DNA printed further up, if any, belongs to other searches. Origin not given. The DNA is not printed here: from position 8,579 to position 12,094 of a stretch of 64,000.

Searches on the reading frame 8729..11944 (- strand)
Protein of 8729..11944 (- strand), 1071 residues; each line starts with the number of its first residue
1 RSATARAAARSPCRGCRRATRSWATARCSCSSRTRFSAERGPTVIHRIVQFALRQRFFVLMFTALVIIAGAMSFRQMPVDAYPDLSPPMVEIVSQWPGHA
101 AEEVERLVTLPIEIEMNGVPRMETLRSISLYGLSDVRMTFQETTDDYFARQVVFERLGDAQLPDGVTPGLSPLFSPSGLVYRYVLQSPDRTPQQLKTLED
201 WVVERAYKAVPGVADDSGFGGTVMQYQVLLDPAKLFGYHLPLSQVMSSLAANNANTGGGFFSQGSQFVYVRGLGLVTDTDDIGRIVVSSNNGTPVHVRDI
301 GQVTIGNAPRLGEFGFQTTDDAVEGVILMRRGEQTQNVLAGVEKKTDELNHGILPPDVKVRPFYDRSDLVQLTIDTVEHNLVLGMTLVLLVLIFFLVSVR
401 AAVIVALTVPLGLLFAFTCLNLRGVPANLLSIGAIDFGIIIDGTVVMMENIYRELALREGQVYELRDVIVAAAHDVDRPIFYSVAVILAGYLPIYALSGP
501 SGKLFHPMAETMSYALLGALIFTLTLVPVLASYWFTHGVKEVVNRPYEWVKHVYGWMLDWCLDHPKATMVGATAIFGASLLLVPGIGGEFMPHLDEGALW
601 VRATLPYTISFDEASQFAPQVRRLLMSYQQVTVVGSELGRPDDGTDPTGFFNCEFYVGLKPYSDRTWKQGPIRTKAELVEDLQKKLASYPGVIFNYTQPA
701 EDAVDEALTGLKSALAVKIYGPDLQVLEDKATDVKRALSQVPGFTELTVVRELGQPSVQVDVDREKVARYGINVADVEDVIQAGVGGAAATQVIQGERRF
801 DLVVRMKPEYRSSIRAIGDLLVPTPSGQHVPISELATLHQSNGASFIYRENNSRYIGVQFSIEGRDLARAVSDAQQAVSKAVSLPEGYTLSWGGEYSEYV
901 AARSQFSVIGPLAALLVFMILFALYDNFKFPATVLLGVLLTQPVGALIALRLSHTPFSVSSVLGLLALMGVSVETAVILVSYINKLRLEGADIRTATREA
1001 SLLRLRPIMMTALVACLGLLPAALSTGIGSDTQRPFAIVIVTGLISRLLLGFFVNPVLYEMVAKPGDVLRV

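Call 79: search_protein_families(library=pfam, proteins=[window:8729-11944:-], max_evalue=0.0001)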
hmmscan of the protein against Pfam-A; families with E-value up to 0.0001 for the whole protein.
window:8729-11944:- (1071 aa): 1 family
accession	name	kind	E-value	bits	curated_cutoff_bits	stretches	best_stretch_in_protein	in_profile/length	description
PF00873.25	ACR_tran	-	3.5e-252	839.9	28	1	48-1062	1-1020/1021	AcrB/AcrD/AcrF family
